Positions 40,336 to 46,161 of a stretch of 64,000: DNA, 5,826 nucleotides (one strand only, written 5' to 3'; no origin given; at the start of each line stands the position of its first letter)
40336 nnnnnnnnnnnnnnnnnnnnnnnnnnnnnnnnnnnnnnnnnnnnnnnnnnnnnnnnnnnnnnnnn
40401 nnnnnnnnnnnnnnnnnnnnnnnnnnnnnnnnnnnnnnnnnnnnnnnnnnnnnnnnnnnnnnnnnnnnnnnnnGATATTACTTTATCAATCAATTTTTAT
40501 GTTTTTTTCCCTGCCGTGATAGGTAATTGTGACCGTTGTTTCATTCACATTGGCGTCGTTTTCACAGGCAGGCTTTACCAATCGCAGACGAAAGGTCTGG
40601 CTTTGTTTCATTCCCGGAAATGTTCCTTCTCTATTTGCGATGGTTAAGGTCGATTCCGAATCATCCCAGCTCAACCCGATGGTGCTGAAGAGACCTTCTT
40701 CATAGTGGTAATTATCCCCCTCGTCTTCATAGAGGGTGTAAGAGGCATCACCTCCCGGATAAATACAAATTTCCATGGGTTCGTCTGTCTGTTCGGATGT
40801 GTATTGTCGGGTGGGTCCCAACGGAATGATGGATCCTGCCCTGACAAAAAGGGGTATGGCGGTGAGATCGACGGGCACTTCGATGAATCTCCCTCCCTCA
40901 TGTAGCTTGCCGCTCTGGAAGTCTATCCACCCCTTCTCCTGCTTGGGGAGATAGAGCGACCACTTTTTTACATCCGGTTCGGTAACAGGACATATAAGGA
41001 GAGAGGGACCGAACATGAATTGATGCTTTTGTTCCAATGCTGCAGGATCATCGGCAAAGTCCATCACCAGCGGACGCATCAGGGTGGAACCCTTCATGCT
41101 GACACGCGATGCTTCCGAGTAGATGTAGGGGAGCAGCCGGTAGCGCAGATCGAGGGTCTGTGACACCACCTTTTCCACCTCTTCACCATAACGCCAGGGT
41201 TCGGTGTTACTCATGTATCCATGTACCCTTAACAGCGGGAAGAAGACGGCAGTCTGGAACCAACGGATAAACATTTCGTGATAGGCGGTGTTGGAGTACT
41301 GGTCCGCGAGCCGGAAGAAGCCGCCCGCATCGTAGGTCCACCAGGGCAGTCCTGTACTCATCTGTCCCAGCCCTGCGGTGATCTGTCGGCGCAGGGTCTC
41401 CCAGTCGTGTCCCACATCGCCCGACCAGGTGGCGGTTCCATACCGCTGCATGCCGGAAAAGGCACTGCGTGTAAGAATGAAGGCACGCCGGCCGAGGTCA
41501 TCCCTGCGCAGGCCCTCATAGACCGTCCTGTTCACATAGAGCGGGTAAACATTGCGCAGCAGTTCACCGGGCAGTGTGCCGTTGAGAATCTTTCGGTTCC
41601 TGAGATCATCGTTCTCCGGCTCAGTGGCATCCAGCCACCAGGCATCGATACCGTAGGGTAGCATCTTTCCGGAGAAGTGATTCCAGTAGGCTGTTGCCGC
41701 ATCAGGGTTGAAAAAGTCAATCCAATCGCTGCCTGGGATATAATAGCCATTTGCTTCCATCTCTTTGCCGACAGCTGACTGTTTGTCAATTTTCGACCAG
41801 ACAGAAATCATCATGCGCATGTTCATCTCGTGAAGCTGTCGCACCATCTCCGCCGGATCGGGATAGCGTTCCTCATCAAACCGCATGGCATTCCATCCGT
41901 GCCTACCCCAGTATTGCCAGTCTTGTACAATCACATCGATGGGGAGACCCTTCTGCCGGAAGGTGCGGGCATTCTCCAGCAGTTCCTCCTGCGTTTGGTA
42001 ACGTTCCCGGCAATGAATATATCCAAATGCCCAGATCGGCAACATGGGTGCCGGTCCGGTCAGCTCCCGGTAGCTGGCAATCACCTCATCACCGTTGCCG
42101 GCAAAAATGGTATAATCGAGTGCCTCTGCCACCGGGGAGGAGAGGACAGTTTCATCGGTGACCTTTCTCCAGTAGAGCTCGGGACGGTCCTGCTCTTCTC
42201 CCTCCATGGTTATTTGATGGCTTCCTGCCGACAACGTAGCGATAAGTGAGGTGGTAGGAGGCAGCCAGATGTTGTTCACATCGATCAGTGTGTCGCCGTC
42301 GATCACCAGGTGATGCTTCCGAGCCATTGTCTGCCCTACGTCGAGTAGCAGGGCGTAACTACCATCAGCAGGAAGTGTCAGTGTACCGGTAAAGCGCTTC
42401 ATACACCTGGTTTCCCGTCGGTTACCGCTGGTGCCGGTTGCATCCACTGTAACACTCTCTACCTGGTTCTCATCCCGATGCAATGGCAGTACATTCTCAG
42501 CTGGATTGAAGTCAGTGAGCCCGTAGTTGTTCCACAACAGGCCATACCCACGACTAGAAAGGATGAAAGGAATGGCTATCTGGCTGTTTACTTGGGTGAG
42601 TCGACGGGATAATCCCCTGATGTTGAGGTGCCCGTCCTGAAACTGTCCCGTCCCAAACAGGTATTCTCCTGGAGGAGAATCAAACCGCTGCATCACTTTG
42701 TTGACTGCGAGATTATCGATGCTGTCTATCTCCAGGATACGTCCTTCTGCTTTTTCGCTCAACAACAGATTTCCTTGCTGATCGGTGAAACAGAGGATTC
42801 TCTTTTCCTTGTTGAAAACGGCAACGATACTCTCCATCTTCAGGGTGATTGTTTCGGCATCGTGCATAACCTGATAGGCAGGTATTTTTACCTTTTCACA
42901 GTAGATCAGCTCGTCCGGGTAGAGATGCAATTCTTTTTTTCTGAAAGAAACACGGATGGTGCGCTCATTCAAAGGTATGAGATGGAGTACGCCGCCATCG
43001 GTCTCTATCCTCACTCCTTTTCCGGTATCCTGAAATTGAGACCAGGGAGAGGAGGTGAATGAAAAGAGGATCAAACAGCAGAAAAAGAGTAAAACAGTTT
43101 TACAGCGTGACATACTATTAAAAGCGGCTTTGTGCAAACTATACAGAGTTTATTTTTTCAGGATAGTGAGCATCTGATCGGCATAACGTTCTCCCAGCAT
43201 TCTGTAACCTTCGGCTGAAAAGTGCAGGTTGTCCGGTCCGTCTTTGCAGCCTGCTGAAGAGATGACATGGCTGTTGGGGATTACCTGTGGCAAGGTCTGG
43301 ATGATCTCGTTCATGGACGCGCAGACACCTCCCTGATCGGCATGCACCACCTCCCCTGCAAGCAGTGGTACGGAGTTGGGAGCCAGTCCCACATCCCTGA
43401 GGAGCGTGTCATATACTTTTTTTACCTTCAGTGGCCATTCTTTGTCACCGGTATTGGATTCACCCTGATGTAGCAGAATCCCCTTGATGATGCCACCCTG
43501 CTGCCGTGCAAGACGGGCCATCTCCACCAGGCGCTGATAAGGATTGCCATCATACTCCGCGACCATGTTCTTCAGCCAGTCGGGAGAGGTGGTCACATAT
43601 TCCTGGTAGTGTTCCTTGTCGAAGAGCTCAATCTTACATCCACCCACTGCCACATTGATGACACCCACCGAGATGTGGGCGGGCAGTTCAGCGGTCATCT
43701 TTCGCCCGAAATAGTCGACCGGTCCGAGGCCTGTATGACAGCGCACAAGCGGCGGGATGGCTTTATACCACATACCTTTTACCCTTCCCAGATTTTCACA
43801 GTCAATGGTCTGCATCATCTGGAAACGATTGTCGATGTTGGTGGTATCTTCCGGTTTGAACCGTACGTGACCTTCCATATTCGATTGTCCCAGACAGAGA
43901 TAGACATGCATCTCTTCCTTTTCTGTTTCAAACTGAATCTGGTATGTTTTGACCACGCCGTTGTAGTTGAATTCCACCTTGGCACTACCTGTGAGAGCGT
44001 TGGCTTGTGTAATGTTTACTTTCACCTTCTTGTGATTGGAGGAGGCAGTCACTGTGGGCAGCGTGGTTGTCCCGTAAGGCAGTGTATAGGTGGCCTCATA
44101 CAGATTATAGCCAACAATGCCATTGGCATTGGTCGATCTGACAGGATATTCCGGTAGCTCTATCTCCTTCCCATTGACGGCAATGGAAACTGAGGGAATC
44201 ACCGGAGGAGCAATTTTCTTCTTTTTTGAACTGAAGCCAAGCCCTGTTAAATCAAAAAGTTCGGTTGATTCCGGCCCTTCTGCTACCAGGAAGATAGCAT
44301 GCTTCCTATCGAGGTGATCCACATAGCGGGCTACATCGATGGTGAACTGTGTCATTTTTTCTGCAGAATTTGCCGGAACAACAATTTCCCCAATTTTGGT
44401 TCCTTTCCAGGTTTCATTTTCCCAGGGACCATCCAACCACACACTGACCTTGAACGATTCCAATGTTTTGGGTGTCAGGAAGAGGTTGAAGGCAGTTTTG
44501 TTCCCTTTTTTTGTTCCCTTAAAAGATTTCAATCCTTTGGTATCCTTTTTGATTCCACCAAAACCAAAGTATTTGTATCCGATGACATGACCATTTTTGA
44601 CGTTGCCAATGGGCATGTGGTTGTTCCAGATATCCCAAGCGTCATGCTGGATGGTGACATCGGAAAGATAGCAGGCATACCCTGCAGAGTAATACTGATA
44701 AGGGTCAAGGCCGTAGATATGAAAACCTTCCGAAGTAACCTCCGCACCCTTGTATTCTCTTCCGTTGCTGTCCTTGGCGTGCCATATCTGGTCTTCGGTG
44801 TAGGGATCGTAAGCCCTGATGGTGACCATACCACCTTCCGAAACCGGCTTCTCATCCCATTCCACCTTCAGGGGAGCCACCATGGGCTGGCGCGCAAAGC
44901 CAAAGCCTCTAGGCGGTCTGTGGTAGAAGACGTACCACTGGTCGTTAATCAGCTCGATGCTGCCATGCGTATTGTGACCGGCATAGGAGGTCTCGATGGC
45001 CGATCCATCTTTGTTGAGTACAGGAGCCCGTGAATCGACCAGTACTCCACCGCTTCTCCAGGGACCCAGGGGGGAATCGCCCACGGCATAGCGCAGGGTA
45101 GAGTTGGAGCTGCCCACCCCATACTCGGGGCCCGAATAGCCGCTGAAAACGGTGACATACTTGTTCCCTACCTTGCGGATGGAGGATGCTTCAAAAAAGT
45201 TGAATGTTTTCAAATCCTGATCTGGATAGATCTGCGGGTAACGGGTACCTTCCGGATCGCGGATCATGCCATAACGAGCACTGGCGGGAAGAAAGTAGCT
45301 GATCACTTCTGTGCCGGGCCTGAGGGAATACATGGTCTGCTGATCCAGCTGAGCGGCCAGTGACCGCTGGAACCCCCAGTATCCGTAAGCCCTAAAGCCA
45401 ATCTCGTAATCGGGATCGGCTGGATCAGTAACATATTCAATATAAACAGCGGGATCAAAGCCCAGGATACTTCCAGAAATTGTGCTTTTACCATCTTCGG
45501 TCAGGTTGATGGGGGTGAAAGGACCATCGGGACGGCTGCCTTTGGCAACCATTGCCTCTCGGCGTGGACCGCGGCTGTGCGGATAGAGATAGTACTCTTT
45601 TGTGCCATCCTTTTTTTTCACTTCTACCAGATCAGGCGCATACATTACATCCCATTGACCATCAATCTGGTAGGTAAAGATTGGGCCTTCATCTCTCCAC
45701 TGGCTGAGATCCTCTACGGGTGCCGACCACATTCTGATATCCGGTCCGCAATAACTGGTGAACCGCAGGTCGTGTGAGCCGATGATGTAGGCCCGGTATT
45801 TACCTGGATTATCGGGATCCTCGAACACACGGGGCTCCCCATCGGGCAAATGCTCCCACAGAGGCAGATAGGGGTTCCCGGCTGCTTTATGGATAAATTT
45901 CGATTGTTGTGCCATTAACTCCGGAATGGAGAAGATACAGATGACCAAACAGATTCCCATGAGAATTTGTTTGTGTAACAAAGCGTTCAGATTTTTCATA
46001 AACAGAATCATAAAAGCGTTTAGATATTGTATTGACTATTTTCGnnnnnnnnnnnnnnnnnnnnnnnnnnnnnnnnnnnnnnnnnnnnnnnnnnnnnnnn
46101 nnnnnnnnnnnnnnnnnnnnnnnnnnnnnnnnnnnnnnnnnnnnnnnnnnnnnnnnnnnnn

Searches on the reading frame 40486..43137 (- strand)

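Call 15: search_protein_families(library=pfam, proteins=[window:40486-43137:-], max_evalue=0.0001)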
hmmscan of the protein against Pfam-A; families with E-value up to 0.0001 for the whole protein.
window:40486-43137:- (883 aa): 4 families
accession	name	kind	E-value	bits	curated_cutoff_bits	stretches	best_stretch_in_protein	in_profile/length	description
PF01055.32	Glyco_hydro_31_2nd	-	4.9e-91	305.9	23.5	1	364-674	2-327/328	Glycosyl hydrolases family 31 TIM-barrel domain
PF21365.3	Glyco_hydro_31_3rd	-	1.1e-27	96.8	24.4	1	683-771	1-87/87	Glycosyl hydrolase family 31 C-terminal domain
PF17137.9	DUF5110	-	2.2e-21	76.1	27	1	787-855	1-70/71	Domain of unknown function (DUF5110)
PF13802.12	Gal_mutarotas_2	-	3.7e-08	34.3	27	1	53-210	4-183/184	Glycosyl hydrolase 31 N-terminal galactose mutarotase-like domain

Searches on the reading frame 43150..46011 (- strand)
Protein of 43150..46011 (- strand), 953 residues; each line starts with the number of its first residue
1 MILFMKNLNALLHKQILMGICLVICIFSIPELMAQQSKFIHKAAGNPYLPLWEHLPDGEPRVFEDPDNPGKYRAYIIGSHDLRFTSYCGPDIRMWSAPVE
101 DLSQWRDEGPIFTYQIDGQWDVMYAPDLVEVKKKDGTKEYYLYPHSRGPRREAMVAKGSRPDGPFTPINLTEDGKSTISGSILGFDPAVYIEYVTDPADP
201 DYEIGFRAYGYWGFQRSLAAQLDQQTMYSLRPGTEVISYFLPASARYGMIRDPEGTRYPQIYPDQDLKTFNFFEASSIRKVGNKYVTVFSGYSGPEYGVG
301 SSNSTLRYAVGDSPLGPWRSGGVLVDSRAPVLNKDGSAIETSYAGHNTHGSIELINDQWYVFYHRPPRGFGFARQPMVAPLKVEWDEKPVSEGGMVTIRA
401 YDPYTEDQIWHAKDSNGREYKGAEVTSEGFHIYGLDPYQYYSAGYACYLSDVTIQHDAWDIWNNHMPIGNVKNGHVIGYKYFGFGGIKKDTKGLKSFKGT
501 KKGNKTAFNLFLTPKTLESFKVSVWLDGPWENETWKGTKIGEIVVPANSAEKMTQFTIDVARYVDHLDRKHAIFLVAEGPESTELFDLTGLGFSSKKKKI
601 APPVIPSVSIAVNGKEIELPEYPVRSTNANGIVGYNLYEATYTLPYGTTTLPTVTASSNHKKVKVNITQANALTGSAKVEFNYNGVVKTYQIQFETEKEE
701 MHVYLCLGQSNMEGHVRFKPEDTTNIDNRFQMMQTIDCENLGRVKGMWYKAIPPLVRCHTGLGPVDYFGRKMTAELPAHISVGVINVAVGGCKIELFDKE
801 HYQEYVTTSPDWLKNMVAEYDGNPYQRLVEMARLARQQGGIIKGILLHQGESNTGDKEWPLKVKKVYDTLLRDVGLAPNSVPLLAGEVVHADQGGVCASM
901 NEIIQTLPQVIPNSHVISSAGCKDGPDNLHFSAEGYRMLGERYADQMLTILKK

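Call 15: search_protein_families(library=pfam, proteins=[window:43150-46011:-], max_evalue=0.0001)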
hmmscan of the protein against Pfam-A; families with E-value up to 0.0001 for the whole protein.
window:43150-46011:- (953 aa): 1 family
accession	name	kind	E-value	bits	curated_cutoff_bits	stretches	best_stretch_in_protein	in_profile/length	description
PF03629.24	SASA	-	4.4e-31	108.7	24.8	1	701-948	2-225/226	Carbohydrate esterase, sialic acid-specific acetylesterase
